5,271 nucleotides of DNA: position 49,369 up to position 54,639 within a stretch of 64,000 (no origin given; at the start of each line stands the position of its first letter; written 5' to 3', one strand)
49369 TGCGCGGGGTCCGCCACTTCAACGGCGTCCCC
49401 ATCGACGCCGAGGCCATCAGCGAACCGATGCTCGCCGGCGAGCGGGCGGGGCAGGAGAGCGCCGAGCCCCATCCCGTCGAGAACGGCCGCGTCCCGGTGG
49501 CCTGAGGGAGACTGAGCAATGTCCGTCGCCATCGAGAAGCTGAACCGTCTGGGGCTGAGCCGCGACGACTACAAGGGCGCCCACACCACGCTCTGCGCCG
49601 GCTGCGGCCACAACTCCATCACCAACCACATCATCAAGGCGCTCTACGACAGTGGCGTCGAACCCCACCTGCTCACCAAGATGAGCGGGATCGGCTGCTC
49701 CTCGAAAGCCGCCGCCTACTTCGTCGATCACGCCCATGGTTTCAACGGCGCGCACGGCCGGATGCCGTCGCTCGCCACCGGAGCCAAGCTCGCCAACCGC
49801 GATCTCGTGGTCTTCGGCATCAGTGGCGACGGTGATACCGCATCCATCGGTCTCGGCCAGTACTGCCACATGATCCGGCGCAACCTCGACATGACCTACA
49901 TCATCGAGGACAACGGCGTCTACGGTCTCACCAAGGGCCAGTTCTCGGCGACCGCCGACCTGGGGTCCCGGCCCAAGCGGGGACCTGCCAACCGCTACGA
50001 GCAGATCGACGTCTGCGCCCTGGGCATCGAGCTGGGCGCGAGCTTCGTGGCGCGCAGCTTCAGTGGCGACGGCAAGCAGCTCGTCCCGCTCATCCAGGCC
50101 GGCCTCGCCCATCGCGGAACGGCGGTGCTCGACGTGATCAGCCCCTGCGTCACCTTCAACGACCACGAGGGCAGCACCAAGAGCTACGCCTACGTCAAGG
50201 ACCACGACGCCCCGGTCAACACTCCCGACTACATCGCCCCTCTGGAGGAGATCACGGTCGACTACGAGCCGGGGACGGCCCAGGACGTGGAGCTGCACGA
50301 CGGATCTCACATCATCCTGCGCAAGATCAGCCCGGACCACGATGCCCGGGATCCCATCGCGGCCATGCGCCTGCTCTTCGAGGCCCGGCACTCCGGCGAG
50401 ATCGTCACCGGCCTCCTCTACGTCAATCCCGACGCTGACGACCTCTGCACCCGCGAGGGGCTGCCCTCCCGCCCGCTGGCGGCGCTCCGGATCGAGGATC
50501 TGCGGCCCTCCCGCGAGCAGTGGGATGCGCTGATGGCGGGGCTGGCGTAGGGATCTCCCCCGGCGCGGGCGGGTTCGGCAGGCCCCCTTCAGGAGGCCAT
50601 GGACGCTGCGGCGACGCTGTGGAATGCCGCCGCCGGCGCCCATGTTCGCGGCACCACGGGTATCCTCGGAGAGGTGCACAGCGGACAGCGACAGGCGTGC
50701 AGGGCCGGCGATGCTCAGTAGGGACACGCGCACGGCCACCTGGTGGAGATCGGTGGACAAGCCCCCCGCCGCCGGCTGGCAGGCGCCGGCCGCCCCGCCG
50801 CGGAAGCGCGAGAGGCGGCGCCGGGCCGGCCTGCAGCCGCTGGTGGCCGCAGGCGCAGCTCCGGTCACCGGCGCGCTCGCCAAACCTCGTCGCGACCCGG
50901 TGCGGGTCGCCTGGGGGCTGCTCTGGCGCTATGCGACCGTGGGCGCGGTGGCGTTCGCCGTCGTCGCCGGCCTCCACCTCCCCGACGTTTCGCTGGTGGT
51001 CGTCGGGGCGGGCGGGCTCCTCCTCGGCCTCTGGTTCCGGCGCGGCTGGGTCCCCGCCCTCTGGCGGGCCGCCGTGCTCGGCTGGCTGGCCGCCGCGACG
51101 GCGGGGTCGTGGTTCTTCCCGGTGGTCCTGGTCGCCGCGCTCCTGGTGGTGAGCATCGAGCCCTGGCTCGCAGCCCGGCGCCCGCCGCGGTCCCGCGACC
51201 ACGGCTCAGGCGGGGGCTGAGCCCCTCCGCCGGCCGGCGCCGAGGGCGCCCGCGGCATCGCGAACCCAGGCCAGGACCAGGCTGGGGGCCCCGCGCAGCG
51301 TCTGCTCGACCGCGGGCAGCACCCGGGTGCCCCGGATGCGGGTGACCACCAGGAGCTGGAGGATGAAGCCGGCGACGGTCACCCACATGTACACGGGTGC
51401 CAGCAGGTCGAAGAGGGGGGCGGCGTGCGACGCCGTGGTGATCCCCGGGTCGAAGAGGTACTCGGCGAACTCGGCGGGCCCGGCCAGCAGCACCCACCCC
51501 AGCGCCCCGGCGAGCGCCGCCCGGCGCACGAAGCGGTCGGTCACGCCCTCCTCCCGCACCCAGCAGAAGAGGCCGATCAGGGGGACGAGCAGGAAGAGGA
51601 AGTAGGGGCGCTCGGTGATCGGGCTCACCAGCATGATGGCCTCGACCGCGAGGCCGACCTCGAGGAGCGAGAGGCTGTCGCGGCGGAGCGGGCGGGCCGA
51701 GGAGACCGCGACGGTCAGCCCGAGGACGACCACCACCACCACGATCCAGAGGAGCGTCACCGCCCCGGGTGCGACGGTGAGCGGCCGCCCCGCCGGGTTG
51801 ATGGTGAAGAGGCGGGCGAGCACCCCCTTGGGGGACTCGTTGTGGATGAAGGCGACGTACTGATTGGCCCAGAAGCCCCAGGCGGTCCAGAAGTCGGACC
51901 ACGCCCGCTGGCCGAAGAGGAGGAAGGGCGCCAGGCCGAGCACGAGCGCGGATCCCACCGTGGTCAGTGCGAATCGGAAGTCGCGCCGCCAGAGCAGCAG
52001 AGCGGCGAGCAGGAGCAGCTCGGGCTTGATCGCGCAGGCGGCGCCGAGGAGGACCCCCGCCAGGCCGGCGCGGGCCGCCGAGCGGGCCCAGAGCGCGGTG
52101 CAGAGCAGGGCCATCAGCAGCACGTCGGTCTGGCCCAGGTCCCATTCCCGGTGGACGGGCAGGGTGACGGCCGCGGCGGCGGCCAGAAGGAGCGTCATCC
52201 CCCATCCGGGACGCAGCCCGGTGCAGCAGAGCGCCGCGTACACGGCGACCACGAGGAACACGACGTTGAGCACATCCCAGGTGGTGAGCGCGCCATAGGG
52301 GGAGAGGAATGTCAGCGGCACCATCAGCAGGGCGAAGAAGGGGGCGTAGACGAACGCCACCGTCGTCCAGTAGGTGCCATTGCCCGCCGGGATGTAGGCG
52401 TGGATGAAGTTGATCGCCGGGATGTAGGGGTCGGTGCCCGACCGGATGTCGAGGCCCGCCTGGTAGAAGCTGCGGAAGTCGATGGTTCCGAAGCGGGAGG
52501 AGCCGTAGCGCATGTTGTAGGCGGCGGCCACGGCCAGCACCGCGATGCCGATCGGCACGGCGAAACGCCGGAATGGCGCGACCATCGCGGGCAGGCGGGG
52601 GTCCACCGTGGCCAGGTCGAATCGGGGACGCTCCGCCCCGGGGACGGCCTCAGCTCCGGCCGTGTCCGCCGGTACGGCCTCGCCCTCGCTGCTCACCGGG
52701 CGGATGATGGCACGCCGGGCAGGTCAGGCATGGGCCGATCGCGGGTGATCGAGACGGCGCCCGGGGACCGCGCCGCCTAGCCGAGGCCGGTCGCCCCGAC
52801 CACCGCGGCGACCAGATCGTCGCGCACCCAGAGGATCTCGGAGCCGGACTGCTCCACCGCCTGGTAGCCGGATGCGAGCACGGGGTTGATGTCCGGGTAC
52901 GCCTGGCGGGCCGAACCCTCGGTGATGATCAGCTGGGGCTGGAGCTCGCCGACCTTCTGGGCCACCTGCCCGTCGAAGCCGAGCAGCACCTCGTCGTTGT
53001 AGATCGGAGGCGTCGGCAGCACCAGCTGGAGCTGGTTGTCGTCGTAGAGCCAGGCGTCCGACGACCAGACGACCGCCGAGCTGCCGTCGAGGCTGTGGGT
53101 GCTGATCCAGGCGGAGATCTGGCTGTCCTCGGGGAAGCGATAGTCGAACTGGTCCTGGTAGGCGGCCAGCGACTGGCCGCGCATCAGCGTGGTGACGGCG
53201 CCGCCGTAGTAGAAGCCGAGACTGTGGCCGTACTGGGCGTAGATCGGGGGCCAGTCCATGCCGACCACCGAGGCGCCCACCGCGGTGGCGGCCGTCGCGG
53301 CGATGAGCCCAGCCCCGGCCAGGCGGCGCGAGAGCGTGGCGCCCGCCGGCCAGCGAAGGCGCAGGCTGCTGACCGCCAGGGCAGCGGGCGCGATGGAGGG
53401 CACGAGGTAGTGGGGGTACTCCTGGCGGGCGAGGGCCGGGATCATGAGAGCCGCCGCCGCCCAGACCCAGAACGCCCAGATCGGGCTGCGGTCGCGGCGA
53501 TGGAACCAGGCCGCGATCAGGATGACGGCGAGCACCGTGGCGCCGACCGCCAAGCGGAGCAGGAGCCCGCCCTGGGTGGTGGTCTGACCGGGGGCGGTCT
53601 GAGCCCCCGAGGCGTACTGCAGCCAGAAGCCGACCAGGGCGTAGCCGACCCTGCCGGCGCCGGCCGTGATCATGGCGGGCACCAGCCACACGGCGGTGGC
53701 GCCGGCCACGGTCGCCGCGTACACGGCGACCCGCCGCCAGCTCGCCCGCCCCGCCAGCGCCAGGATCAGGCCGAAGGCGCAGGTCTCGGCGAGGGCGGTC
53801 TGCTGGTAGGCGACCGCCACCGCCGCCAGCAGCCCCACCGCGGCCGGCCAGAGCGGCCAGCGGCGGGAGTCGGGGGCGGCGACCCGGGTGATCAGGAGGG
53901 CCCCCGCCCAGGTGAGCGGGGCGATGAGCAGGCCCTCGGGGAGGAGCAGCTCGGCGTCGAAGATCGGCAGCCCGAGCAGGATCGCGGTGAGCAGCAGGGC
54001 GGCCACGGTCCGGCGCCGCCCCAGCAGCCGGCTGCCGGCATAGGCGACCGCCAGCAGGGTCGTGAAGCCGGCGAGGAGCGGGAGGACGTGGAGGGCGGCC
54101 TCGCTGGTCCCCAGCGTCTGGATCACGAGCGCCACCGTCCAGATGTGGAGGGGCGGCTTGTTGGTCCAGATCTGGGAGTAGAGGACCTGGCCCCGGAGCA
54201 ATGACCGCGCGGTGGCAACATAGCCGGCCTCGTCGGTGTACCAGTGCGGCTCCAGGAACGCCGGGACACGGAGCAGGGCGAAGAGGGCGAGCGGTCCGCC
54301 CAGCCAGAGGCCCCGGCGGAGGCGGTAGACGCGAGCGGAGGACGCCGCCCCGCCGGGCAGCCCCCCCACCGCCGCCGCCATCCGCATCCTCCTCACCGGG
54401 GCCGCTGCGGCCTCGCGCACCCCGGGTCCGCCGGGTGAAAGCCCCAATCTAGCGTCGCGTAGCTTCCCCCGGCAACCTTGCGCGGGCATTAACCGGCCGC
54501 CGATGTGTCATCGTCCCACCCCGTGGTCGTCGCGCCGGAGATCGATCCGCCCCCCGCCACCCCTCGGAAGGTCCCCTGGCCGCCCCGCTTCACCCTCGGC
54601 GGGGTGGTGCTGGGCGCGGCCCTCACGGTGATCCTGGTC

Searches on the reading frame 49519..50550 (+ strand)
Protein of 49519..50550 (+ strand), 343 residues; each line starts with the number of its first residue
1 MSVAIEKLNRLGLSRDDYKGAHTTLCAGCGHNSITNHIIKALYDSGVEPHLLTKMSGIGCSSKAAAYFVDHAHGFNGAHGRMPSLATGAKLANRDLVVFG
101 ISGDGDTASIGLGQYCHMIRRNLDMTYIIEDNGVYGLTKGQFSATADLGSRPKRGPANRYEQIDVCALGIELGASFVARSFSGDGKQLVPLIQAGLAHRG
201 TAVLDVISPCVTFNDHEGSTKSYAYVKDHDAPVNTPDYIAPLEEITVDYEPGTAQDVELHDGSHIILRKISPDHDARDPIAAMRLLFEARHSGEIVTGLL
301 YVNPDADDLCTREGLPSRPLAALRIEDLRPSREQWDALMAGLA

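Call 27: search_protein_families(library=pfam, proteins=[window:49519-50550:+], max_evalue=0.001)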
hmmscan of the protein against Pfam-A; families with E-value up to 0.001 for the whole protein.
window:49519-50550:+ (343 aa): 1 family
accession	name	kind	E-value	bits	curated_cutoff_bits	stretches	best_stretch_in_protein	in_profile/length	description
PF02775.26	TPP_enzyme_C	-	4.7e-23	82.1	21.9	1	57-206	1-151/151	Thiamine pyrophosphate enzyme, C-terminal TPP binding domain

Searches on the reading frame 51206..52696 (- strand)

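Call 27: search_protein_families(library=pfam, proteins=[window:51206-52696:-], max_evalue=0.001)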
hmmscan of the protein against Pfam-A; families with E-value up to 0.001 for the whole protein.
window:51206-52696:- (496 aa): 1 family
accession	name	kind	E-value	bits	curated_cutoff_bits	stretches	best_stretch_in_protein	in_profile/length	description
PF09594.16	GT87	-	4.7e-32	112.1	25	1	115-359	1-237/237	Glycosyltransferase family 87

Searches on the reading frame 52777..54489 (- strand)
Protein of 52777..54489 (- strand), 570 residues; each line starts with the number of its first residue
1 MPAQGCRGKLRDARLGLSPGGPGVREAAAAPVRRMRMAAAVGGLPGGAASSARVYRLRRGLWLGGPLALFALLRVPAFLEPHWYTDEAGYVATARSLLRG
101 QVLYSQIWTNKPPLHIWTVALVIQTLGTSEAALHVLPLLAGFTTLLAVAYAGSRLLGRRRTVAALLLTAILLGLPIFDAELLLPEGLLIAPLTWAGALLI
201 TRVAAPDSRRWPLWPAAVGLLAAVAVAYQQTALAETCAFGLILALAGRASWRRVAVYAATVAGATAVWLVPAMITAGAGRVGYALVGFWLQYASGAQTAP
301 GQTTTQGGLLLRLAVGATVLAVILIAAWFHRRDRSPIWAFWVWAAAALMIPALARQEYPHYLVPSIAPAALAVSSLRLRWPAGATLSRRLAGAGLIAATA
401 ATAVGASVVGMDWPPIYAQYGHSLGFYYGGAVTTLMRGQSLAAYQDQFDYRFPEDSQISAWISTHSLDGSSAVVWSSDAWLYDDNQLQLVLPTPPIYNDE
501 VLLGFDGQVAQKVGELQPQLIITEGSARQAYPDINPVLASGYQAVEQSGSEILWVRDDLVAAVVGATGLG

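Call 27: search_protein_families(library=pfam, proteins=[window:52777-54489:-], max_evalue=0.001)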
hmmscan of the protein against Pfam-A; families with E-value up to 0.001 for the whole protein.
window:52777-54489:- (570 aa): 1 family
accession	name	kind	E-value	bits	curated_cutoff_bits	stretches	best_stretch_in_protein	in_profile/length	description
PF13231.12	PMT_2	-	2.8e-05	24.8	26.1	1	110-267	1-153/160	Dolichyl-phosphate-mannose-protein mannosyltransferase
